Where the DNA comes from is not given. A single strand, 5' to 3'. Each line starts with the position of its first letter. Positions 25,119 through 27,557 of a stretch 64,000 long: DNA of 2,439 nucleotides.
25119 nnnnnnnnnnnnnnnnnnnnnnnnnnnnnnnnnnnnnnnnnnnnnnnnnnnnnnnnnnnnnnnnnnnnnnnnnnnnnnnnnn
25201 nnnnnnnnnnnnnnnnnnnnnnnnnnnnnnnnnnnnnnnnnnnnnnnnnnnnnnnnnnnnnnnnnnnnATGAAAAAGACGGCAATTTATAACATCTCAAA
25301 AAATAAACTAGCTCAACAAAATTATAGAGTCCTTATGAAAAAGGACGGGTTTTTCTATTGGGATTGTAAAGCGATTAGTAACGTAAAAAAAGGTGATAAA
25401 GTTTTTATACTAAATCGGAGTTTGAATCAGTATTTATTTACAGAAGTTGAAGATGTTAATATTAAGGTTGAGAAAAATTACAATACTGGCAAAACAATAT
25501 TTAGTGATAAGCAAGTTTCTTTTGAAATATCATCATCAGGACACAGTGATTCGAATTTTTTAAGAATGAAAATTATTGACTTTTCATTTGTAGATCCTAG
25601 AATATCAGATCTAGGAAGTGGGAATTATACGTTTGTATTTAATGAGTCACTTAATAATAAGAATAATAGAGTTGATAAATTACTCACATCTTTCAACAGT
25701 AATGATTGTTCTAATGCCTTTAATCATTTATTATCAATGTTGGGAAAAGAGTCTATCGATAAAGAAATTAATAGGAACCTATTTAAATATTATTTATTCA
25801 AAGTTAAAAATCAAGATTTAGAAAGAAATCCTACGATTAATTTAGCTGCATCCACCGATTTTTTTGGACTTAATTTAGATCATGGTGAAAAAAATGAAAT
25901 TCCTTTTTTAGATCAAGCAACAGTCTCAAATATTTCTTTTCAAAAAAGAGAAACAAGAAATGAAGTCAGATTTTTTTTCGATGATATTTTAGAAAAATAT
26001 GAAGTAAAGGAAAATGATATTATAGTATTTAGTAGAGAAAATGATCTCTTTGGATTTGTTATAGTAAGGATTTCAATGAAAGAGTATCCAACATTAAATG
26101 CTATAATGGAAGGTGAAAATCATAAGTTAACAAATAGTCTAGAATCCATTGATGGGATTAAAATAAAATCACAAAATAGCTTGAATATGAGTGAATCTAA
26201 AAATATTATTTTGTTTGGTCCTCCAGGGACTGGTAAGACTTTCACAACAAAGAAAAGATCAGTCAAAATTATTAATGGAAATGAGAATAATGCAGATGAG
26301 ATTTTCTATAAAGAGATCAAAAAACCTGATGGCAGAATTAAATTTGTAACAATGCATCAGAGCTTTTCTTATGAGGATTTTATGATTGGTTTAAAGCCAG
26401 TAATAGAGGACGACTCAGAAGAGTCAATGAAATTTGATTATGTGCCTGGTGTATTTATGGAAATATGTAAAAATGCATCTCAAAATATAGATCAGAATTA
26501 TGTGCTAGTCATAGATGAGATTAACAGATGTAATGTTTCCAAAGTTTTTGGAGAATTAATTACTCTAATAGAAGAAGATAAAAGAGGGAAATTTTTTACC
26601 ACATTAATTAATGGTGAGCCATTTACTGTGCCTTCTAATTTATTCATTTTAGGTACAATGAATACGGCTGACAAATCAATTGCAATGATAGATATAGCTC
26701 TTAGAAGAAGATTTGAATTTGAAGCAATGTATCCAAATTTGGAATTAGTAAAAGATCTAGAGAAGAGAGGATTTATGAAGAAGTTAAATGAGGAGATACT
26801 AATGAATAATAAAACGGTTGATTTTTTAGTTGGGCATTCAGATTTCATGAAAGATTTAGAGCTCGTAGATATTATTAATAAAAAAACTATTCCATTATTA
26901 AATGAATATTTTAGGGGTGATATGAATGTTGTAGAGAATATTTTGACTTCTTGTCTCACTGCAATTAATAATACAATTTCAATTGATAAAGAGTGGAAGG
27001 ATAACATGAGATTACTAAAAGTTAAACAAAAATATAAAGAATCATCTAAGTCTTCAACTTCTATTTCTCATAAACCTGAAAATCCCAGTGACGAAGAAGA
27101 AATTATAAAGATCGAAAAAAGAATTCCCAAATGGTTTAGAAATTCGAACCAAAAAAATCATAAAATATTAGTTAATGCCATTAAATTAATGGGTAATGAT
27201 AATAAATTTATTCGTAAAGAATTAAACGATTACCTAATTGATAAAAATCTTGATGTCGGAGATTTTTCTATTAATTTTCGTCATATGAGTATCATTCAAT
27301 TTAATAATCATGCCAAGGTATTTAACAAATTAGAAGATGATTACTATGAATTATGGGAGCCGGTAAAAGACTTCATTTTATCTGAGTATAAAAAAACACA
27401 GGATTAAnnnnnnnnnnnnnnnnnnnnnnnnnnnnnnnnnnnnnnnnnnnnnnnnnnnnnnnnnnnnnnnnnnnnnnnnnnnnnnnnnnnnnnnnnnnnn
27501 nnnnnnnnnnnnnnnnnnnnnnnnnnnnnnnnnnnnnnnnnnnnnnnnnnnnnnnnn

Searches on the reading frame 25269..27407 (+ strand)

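Call 9: search_protein_families(library=pfam, proteins=[window:25269-27407:+], max_evalue=0.01)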
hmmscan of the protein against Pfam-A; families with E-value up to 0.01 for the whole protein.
window:25269-27407:+ (712 aa): 7 families
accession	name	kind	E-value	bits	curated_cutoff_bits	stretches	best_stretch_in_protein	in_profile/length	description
PF07728.20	AAA_5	-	4e-15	56.5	22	1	312-482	1-139/139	AAA domain (dynein-related subfamily)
PF13245.12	AAA_19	-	3.4e-05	24.5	25.1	1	307-435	8-115/134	AAA domain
PF00004.35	AAA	-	3.5e-05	24.7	21.2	1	313-486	1-127/131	ATPase family associated with various cellular activities (AAA)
PF13401.12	AAA_22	-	0.00018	22.3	27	1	310-435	5-109/130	AAA domain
PF01695.23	IstB_IS21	-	0.0049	16.8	24.1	0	292-326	73-108/238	IstB-like ATP binding protein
PF20720.3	nSTAND3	-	0.0052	16.9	27.2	0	308-371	15-74/155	Novel STAND NTPase 3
PF24173.1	TPR_TTI1_N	-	0.0073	15.7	27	0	550-654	210-299/330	TTI1 N-terminal TPR domain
